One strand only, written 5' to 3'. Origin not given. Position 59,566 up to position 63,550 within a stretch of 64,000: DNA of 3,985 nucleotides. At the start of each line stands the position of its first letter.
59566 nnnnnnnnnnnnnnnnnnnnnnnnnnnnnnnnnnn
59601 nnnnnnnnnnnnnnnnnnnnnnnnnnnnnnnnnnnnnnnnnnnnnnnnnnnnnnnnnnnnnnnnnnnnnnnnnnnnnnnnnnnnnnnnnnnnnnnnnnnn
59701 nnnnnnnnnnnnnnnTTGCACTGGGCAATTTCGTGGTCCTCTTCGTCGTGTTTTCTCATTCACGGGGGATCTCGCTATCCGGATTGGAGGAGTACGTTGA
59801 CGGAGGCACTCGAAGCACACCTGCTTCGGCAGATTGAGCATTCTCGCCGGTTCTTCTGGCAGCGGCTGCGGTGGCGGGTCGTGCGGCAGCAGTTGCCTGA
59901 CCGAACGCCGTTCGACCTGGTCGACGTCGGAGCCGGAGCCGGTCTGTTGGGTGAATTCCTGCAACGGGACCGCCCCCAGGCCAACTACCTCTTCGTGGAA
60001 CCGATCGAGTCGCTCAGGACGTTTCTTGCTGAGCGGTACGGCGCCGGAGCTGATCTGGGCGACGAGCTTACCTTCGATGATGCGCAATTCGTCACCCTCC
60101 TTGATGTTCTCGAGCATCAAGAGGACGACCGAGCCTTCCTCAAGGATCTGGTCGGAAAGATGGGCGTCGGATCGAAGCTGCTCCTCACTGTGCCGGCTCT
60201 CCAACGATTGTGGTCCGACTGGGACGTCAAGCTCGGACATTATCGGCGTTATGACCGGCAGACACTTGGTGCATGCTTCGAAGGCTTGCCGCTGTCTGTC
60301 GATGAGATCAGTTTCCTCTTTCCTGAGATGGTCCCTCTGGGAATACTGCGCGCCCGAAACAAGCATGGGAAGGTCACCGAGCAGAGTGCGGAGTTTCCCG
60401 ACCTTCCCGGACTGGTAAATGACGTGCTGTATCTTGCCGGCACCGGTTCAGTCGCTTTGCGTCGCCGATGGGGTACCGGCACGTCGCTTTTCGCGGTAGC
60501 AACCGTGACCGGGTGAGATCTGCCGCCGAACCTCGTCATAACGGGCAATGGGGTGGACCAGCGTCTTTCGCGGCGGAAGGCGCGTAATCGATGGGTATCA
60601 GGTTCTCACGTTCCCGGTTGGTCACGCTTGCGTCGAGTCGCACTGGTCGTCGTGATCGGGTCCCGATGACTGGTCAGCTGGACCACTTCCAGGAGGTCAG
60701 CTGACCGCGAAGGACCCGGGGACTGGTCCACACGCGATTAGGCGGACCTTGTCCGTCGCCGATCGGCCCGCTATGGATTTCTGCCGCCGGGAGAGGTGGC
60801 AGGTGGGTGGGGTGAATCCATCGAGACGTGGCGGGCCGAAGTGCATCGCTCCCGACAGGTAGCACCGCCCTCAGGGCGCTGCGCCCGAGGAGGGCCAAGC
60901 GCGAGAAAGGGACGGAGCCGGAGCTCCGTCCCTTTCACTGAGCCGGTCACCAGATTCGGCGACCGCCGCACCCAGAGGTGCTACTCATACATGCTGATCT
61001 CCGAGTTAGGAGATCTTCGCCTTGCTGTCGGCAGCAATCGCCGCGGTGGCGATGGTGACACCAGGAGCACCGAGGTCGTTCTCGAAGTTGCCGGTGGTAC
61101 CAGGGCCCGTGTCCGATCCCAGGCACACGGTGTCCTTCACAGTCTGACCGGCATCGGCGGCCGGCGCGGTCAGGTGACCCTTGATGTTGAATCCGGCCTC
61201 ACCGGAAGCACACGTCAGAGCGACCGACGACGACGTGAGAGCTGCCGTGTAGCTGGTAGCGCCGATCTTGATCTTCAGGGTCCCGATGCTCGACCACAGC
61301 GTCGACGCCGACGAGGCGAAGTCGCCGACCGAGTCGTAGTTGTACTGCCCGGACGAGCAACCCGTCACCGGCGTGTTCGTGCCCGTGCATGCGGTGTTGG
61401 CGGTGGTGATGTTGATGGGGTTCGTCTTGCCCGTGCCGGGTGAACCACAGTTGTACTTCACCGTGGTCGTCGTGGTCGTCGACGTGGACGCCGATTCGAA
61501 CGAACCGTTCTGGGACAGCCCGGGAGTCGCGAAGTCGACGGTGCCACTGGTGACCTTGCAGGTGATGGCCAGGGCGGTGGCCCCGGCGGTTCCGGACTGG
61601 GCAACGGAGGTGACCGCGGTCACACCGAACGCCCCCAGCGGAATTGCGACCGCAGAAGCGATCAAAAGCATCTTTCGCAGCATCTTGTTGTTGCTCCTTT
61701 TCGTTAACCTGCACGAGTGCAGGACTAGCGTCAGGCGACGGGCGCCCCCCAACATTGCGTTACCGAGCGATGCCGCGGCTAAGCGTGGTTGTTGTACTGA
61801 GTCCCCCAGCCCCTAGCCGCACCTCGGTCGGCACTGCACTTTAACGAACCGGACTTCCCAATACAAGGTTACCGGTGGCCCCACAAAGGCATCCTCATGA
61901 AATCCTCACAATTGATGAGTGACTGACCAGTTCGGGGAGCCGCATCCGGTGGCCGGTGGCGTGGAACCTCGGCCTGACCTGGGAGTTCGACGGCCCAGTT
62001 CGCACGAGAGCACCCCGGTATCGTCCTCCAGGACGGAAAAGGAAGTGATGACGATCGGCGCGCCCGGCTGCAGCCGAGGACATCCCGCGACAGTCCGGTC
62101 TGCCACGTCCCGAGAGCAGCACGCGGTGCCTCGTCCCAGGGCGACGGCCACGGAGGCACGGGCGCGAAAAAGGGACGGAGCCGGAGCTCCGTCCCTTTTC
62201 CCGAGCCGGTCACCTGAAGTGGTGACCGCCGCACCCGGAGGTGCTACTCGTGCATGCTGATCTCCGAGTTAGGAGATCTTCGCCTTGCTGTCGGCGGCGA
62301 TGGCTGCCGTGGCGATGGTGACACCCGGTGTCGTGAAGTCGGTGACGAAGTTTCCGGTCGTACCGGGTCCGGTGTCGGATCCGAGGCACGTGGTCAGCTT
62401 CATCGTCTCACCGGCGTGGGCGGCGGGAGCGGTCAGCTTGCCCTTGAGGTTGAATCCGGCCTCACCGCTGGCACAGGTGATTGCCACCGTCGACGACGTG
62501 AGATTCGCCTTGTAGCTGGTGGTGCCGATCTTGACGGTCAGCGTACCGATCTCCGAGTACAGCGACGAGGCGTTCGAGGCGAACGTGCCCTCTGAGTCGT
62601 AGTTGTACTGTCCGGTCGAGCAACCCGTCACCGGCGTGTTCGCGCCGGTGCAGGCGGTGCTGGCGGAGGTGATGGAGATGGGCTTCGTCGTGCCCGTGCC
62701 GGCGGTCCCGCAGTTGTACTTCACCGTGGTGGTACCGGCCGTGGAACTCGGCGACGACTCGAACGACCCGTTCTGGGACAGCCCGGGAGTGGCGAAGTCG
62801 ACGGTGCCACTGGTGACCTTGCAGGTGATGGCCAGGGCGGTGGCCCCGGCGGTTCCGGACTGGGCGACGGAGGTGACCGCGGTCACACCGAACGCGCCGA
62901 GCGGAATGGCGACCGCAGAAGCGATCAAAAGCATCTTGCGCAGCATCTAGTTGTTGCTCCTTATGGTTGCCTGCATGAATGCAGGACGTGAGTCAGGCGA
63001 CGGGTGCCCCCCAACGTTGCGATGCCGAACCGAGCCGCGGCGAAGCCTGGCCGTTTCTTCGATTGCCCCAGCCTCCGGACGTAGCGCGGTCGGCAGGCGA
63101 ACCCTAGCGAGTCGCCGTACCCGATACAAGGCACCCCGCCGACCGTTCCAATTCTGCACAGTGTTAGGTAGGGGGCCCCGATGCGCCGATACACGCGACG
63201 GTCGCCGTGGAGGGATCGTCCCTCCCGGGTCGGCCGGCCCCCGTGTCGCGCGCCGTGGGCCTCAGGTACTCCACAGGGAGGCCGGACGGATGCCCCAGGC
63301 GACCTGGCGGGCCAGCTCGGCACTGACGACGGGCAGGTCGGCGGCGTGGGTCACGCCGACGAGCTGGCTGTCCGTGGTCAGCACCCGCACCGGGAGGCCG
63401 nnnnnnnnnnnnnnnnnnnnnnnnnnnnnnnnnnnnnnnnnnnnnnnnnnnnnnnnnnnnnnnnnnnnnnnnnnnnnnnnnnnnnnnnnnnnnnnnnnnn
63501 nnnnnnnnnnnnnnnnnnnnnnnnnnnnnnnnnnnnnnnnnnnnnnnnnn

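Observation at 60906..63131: Tandemly duplicated gene pair for abundant-looking secreted Cys/Ser/Thr/Gly-rich proteins of unknown family, with mosaic identity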

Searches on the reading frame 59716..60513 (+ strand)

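Call 15: search_protein_families(library=pfam, proteins=[window:59716-60513:+], max_evalue=0.001)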
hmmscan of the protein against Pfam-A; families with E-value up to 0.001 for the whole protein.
window:59716-60513:+ (266 aa): 2 families
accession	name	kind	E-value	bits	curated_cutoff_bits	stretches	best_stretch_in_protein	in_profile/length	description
PF13489.12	Methyltransf_23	-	1.9e-07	31.4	27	1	57-191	14-157/164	Methyltransferase domain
PF08242.18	Methyltransf_12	-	0.00061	20.9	30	0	69-145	1-88/98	Methyltransferase domain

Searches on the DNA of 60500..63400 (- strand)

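Call 24: search_rna_families(source=window, start=60500, end=63400, threshold=evalue, max_evalue=1)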
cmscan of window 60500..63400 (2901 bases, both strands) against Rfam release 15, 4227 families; matches with E-value up to 1: 1.
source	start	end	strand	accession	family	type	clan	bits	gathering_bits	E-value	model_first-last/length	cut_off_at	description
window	61750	61843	-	RF00909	mir-883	Gene; miRNA;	-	21.8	85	0.39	1-77/77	no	mir-883 microRNA precursor family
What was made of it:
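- On Any Rfam family (for the leader and 3' UTR): cmscan of 60500-63400 at E<=1 returned only a spurious miRNA hit of 21.8 bits against a gathering score of 85 (call 24).
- Tried and rejected: Rfam found nothing for the leader or the 3' UTR (call 24).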

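Call 68: build_rna_model(alignment_id=A8, structure=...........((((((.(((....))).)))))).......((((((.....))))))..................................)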
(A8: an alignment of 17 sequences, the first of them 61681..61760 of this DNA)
Model R1 built from alignment A8 (17 sequences, 93 columns); structure: as given.
model positions 78; base pairs 15; branch points 1; effective number of sequences 4.47; information 0.725 bits per position. Calibrated on 0.2 Mb of random sequence (short: E-values are rough).
structure used (alignment columns):
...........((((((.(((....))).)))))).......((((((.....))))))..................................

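Call 69: search_with_rna_model(model_id=R1, sources=[window, L001, L002, L003, L004, L005, L006, L007, L008, L011, L012, L013, L014, L015, L016, L017, L018, L019, L020, L021, L022, L023, L024, L025, L026, L027, L028, L029], max_evalue=1)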
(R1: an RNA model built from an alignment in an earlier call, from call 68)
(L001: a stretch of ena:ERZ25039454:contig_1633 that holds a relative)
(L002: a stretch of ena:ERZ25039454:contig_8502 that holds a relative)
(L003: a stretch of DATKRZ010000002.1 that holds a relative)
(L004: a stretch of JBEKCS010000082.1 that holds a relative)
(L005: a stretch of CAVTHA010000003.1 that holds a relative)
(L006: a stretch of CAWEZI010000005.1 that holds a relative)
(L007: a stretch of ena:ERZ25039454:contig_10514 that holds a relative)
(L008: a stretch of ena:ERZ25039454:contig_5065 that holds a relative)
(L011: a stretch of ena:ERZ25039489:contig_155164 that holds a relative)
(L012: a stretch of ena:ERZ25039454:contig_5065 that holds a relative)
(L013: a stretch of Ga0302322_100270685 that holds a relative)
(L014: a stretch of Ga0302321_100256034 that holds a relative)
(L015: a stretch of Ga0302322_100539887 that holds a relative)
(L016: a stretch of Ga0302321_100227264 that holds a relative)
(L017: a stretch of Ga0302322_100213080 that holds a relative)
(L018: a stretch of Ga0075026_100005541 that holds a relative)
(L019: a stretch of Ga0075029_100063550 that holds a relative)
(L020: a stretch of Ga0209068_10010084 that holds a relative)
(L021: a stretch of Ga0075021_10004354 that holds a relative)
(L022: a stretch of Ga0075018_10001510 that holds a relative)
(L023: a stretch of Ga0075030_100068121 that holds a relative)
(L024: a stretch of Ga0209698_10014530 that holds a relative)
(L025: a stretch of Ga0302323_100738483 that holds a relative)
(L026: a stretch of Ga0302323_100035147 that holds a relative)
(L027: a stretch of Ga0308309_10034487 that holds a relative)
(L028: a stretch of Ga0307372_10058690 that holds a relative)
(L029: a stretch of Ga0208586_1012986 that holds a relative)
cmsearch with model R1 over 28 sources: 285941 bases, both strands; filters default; matches with E-value up to 1: 35.
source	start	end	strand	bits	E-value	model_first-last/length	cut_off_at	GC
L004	7926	8003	+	81.1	2.1e-27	1-78/78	no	0.63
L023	299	377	+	79.5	8.2e-27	1-78/78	no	0.58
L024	4925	5003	+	79.5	8.2e-27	1-78/78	no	0.58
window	61681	61761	-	79.1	1.2e-26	1-78/78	no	0.57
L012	9923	10003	+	79.1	1.2e-26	1-78/78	no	0.57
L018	2010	2088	+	78.6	1.7e-26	1-78/78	no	0.54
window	62944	63023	-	78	3e-26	1-78/78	no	0.56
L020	3263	3341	+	77.2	5.8e-26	1-78/78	no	0.59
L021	561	639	+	77.2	5.8e-26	1-78/78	no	0.59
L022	1268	1346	+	77.2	5.8e-26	1-78/78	no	0.59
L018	742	818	+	76.1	1.5e-25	1-78/78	no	0.6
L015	44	124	+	75.8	1.9e-25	1-78/78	no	0.57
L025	627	707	+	75.8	1.9e-25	1-78/78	no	0.57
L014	1009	1090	+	74.7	5.1e-25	1-78/78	no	0.57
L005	7930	8006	+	71.8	6e-24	1-78/78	no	0.48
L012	8662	8740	+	69.4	5e-23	1-78/78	no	0.56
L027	1345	1419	+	69.2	6e-23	1-78/78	no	0.55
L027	193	277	+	63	1.2e-20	1-78/78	no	0.56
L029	122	196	+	62.9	1.4e-20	1-78/78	no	0.59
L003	7931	8003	+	62.4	2e-20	1-78/78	no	0.55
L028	3220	3292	+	62.4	2e-20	1-78/78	no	0.55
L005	9105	9175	+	58.3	7.2e-19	1-78/78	no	0.51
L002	12238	12318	-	57.7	1.1e-18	1-78/78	no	0.65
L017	465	539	+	47.8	6.1e-15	1-78/78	no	0.63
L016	110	184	+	46.7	1.6e-14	1-78/78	no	0.61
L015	1325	1364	+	38.3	2.1e-11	1-40/78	3'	0.65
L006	6874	6945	+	36.7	8.4e-11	1-78/78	no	0.58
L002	9930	10006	+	36.2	1.3e-10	1-78/78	no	0.7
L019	835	917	+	33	2.2e-09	1-78/78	no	0.57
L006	7933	8003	+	31.9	5.3e-09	1-78/78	no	0.58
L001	9926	10003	+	29.8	3.3e-08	1-78/78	no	0.59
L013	734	813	+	22.7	1.5e-05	1-78/78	no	0.56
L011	7924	8003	+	20.7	8.1e-05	1-78/78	no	0.62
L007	7934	8003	+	19.7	0.00021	1-78/78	no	0.63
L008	7921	8003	+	18.8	0.00042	1-78/78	no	0.6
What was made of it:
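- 61681..61761 (-): Copy A leader RNA motif: hairpin 1 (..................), hairpin 2 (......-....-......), then an unpaired AAGGAG and the ATG. CM R1 hit of 79 bits (call 69).
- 62944..63023 (-): Copy B leader RNA motif. CM R1 hit of 78 bits (call 69).
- The covariance model finds 35 hits in 286 kb, and each ends at the start codon of a family gene (call 69).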
